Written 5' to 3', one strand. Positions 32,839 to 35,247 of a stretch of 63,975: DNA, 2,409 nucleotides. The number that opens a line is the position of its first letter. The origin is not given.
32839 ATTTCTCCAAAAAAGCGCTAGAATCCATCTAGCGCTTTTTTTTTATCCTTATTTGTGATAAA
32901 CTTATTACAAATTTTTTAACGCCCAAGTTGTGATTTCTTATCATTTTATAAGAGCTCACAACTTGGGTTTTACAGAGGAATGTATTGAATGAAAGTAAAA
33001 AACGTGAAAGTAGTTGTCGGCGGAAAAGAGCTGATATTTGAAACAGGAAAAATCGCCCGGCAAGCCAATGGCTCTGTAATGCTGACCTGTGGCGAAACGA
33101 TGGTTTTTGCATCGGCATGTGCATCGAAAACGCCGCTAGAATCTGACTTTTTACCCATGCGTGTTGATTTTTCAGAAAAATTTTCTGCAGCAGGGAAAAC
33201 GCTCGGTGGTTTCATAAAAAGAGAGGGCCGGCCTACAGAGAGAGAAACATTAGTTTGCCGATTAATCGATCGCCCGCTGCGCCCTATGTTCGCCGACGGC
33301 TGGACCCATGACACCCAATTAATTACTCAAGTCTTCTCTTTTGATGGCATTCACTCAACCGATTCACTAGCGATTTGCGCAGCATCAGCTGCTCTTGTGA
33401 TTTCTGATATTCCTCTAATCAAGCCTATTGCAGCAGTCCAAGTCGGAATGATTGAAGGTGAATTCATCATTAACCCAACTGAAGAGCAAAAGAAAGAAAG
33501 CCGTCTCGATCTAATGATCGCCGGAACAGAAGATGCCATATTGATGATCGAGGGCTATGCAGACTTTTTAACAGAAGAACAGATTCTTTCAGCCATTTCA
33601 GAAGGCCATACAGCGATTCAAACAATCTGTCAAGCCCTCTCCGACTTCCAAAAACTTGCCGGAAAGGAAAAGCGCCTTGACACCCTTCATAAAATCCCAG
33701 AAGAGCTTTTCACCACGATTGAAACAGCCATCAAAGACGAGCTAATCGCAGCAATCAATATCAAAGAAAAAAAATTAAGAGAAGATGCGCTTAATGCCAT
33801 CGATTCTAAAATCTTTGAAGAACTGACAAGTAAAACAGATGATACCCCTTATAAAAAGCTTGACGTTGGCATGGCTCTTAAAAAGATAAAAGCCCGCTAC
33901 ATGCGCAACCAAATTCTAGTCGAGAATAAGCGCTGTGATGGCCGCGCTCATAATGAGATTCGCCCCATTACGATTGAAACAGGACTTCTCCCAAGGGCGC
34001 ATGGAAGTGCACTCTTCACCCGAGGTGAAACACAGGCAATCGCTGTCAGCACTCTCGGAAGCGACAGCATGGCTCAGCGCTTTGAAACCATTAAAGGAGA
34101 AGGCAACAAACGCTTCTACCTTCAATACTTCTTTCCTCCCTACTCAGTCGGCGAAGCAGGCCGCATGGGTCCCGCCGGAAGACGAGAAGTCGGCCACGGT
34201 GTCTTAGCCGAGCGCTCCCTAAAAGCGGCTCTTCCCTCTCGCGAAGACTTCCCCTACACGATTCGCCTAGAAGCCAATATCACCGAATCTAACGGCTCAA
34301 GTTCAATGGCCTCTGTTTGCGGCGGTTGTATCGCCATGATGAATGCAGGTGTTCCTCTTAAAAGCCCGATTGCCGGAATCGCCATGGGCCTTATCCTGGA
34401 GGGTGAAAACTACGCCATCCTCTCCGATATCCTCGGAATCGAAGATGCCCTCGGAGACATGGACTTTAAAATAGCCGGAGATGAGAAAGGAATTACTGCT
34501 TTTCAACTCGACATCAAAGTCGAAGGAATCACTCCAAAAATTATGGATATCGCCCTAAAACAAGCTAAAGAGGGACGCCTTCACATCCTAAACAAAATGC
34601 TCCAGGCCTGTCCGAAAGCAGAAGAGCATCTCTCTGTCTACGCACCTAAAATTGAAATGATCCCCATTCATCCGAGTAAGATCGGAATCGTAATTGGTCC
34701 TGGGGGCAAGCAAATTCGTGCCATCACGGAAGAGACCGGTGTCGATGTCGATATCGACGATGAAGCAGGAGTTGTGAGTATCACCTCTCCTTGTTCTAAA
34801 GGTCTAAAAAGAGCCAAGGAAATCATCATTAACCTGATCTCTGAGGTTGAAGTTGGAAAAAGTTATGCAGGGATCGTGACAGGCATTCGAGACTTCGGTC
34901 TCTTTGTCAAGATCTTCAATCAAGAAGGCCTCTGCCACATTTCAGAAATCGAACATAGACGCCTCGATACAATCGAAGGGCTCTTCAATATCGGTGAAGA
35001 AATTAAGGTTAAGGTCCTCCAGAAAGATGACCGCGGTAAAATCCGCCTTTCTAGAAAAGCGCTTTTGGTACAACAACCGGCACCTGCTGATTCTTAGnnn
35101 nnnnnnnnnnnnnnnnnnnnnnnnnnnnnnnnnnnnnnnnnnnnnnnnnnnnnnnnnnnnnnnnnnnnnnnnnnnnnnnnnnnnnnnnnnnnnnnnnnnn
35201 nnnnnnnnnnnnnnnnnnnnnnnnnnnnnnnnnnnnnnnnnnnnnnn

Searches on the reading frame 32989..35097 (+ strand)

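Call 5: search_protein_families(library=pfam, proteins=[window:32989-35097:+], max_evalue=0.01)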
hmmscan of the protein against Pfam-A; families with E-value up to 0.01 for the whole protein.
window:32989-35097:+ (702 aa): 7 families
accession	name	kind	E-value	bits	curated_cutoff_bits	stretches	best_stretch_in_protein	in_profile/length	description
PF01138.27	RNase_PH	-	3.4e-55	186.4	25.5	2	13-142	3-130/130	3' exoribonuclease family, domain 1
PF03725.20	RNase_PH_C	-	7.3e-21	74.3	20.8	2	146-208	2-66/67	3' exoribonuclease family, domain 2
PF00575.29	S1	-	1.8e-15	57.5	22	1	620-690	2-74/74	S1 RNA binding domain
PF03726.19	PNPase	-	1.3e-12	48.4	24.6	1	240-319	2-80/81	Polyribonucleotide nucleotidyltransferase, RNA binding domain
PF00013.35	KH_1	-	3e-10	40.1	21.5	1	558-614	4-65/66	KH domain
PF07650.23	KH_2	-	0.00013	22.2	22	1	558-588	29-59/78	KH domain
PF22675.2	KH-I_KHDC4-BBP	-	0.0019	18.5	30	0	566-590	9-33/76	KHDC4/BBP-like, KH-domain type I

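Call 6: search_protein_families(library=ncbifam, proteins=[window:32989-35097:+], max_evalue=0.01)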
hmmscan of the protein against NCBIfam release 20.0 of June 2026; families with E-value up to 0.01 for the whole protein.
window:32989-35097:+ (702 aa): 39 families (the best 25 are shown)
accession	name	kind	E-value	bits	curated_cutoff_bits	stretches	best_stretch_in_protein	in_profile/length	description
TIGR03591.1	polynuc_phos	equivalog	8.8e-277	920.1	525.05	1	10-691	2-688/689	polyribonucleotide nucleotidyltransferase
NF008805.1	PRK11824.1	equivalog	7e-274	910.4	471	1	7-691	3-682/683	polyribonucleotide nucleotidyltransferase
TIGR02696.1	pppGpp_PNP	exception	2.1e-175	585.1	1106.75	1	11-687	15-718/720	guanosine pentaphosphate synthetase I/polyribonucleotide nucleotidyltransferase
TIGR02065.1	ECX1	equivalog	2.2e-31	109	318.7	2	309-535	3-220/230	exosome complex exonuclease Rrp41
NF040579.1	S1_dom_CvfD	subfamily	4.5e-17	62.3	117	1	621-693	2-76/113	CvfD/Ygs/GSP13 family RNA-binding post-transcriptional regulator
NF005973.0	PRK08059.1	equivalog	1.5e-15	57.4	148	1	618-692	3-79/123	S1 domain-containing post-transcriptional regulator GSP13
NF006363.0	PRK08582.1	equivalog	2.4e-15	56.9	171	1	620-690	3-74/140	S1 domain-containing RNA-binding protein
NF005208.0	PRK06676.1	equivalog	1.3e-14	54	368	1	615-693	186-265/391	30S ribosomal protein S1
NF000907.0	PRK00087.1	equivalog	1.3e-14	53.3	624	1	615-693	471-550/671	bifunctional 4-hydroxy-3-methylbut-2-enyl diphosphate reductase/30S ribosomal protein S1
TIGR01966.1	RNasePH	equivalog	3.9e-14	52.5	141.5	1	315-495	1-188/236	ribonuclease PH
NF005639.0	PRK07400.1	equivalog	9.7e-14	50.9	460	1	616-693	190-268/318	30S ribosomal protein S1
NF004952.0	PRK06299.1-2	equivalog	2.6e-13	49.2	524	1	614-692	210-289/580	30S ribosomal protein S1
NF004473.0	PRK05807.1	equivalog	7.8e-11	42.5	178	1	620-695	3-78/136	S1 domain-containing RNA-binding protein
TIGR00717.1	rpsA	equivalog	5.7e-10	38.4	577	1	615-691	180-257/516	30S ribosomal protein S1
NF003282.1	PRK04282.1-1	equivalog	9.8e-10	37.9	280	1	299-352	7-59/267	exosome complex protein Rrp42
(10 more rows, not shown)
